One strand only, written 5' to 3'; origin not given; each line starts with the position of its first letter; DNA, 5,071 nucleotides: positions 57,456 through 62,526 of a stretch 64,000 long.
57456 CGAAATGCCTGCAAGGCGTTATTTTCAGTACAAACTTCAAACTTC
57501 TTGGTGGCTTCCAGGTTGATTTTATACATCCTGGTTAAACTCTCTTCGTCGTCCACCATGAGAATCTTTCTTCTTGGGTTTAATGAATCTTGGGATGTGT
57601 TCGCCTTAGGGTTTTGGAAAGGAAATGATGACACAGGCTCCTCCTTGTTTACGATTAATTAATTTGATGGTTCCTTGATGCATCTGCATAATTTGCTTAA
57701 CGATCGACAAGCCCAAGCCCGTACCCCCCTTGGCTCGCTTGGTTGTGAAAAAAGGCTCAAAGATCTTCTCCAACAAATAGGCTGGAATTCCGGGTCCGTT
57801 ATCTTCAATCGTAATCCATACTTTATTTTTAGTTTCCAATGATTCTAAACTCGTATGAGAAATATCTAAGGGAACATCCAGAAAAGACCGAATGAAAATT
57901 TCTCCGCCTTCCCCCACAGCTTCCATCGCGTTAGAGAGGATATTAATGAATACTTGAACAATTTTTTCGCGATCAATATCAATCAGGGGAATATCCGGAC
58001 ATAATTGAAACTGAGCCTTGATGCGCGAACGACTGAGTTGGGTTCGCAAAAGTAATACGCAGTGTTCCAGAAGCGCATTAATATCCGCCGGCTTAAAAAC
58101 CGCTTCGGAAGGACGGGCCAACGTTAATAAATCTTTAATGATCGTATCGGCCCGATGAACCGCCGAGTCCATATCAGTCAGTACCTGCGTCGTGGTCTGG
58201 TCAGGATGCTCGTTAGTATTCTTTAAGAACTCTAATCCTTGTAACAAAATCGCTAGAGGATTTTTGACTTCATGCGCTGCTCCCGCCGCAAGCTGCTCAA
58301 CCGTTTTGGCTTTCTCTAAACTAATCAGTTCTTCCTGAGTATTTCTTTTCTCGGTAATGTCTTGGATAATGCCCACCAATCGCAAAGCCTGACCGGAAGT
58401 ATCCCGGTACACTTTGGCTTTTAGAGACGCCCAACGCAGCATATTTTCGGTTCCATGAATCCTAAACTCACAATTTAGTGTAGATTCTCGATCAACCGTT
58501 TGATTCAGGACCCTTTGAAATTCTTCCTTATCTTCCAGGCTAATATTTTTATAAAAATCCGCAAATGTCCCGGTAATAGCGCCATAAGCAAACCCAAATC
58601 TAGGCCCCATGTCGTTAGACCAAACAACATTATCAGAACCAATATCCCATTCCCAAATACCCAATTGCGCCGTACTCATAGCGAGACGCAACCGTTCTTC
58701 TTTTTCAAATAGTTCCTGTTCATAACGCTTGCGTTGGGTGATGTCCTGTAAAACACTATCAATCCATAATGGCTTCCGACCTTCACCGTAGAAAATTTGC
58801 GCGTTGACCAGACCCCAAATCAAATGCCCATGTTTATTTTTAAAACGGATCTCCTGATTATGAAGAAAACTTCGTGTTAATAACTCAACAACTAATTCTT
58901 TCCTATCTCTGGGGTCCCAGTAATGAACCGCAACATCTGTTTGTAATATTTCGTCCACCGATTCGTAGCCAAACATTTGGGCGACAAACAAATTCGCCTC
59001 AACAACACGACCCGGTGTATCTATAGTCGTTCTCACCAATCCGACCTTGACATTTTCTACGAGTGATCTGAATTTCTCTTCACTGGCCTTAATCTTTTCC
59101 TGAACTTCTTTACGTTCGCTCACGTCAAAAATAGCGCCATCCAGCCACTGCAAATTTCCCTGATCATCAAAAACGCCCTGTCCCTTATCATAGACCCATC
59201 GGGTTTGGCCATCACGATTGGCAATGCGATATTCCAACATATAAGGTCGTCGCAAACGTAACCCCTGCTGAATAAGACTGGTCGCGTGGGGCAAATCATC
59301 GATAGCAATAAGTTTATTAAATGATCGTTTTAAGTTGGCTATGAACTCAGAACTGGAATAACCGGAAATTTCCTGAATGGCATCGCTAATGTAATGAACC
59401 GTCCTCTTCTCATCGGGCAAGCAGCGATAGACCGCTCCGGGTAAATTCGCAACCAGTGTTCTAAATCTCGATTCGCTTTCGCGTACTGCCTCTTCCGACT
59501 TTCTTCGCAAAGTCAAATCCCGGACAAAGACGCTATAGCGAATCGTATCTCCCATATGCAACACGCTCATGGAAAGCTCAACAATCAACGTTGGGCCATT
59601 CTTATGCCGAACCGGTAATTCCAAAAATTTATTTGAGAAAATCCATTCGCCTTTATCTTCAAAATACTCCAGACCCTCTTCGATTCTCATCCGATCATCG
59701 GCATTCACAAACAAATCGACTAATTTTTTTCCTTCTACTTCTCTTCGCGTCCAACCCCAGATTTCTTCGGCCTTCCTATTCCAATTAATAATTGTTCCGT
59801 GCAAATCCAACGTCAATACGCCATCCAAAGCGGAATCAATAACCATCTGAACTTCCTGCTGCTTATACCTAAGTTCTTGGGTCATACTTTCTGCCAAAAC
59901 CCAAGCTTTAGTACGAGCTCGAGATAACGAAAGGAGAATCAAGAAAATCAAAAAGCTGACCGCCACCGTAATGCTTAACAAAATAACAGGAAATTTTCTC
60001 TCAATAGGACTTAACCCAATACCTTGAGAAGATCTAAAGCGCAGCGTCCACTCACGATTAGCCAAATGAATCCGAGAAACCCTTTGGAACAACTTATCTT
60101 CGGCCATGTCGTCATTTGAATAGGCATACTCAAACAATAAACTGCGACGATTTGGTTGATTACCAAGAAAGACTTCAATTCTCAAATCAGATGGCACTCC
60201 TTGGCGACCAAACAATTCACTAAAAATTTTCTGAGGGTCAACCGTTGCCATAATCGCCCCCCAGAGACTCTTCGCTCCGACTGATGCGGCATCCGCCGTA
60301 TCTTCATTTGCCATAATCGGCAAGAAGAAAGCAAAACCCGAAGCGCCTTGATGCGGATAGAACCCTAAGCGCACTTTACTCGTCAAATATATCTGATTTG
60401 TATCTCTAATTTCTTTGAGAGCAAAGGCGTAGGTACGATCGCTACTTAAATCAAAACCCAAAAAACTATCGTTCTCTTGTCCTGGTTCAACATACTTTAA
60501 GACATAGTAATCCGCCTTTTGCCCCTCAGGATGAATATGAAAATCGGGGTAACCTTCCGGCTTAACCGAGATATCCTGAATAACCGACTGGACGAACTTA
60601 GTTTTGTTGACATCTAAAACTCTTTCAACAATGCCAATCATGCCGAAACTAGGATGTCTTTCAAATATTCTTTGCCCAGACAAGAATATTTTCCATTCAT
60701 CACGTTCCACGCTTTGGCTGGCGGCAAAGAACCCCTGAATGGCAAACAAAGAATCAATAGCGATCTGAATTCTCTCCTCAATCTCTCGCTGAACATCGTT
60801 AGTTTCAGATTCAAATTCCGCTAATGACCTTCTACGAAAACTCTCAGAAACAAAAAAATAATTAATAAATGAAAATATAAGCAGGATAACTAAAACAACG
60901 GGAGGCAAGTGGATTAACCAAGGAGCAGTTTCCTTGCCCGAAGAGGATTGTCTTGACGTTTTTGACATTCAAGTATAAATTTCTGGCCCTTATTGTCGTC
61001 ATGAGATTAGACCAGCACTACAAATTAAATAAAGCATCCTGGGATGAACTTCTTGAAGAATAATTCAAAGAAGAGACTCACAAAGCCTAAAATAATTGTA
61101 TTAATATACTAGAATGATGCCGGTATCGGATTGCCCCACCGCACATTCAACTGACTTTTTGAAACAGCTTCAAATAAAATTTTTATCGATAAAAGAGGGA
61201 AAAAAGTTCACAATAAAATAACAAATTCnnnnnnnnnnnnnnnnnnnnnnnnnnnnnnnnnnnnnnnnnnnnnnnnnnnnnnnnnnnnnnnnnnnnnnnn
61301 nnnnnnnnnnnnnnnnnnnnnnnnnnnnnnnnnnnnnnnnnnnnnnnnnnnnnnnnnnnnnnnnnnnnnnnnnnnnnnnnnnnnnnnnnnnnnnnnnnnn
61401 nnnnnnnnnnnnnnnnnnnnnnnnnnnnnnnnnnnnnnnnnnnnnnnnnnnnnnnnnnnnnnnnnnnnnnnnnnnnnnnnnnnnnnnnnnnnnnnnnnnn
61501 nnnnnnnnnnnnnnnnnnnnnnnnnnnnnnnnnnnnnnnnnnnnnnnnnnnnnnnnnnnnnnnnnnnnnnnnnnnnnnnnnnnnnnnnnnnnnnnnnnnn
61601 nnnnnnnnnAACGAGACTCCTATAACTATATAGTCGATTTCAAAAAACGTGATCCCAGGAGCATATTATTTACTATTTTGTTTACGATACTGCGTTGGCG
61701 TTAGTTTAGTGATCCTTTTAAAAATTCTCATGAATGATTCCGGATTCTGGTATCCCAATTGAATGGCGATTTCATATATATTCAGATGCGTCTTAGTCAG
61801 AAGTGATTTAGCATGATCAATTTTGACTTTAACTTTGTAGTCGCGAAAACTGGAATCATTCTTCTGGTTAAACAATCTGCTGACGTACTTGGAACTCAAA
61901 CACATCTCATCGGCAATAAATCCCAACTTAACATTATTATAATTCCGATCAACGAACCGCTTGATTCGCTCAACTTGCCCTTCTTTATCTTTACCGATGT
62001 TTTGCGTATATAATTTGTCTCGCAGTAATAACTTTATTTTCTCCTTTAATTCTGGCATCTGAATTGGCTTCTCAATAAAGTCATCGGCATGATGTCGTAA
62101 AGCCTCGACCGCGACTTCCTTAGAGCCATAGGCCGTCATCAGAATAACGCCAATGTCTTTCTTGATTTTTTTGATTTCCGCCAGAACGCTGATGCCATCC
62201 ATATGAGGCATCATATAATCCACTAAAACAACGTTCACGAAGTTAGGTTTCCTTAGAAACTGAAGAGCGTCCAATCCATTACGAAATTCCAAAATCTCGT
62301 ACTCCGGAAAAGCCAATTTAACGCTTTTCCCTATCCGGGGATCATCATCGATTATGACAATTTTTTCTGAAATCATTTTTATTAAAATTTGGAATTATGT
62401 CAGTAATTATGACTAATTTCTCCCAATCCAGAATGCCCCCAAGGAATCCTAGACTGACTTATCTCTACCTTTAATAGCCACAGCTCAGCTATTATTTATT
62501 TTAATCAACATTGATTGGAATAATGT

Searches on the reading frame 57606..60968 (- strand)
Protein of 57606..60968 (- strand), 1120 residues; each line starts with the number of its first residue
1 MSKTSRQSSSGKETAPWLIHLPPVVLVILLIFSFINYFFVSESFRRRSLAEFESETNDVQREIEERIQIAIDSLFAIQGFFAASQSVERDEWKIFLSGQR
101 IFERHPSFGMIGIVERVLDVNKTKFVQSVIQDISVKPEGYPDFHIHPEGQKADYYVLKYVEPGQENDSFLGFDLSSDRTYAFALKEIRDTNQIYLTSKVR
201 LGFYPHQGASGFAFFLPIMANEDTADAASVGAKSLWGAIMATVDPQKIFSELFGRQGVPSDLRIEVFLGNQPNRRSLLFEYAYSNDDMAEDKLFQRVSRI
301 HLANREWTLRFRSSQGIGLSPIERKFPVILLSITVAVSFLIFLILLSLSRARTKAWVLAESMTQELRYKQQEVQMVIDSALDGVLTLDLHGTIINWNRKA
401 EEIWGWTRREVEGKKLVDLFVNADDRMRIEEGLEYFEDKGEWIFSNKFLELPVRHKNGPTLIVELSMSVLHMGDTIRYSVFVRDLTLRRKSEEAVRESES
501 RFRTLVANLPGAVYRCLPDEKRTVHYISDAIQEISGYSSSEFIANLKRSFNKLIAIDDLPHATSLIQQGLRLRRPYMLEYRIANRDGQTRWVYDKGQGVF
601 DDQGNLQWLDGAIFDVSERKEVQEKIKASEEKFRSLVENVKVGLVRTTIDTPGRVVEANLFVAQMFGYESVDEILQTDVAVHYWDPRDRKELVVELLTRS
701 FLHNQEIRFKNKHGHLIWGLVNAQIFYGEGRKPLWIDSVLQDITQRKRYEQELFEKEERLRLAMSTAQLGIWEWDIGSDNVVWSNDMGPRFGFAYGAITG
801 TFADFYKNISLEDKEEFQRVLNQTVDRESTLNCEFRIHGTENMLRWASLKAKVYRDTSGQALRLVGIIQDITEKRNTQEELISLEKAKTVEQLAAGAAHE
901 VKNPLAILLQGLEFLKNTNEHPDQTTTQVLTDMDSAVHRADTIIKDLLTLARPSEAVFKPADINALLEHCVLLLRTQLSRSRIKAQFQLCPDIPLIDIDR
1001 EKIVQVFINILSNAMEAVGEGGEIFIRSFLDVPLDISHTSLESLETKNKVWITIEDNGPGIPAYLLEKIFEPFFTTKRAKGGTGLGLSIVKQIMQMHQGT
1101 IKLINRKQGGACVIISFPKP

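Call 26: search_protein_families(library=pfam, proteins=[window:57606-60968:-], max_evalue=0.00001)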
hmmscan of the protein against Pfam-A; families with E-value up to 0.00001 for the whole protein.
window:57606-60968:- (1120 aa): 8 families
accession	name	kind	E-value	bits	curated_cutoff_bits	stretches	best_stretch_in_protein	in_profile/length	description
PF08447.18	PAS_3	-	8.9e-37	125.7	25.6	2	525-611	2-87/89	PAS fold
PF13426.13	PAS_9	-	6.8e-28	97.4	27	1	382-486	2-102/103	PAS domain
PF03924.19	CHASE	-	4.3e-27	95.5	25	1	86-279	2-189/189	CHASE domain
PF00989.32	PAS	-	2.9e-26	92.1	22.6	1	373-484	3-112/113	PAS fold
PF02518.31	HATPase_c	-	1.5e-25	90.2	26.4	1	999-1119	2-109/111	Histidine kinase-, DNA gyrase B-, and HSP90-like ATPase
PF13188.13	PAS_8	-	5.7e-21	74.1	21.8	1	631-692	1-60/65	PAS domain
PF08448.16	PAS_4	-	1.4e-14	54.7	23.1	1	378-489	2-109/110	PAS fold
PF00512.31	HisKA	-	6.4e-10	39.4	26.9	1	891-953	3-63/66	His Kinase A (phospho-acceptor) domain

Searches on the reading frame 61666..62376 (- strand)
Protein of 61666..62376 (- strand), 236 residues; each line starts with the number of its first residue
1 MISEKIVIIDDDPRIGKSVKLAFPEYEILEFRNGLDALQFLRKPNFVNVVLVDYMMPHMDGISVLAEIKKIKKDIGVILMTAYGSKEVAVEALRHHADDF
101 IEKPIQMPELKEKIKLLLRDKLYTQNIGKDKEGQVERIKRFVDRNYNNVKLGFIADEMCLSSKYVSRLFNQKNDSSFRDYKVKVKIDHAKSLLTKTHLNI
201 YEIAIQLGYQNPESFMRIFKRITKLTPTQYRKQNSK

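Call 71: search_protein_families(library=pfam, proteins=[window:61666-62376:-], max_evalue=0.001)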
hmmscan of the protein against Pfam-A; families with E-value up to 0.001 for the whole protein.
window:61666-62376:- (236 aa): 3 families
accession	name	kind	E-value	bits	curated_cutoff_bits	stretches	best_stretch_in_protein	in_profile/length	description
PF00072.30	Response_reg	-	1.9e-24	86.4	30.2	1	6-115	1-111/111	Response regulator receiver domain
PF12833.13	HTH_18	-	5.3e-20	71.9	33.6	1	154-233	1-80/80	Helix-turn-helix domain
PF00165.29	HTH_AraC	-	3.3e-11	43.5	26.6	1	198-232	9-42/42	Bacterial regulatory helix-turn-helix proteins, AraC family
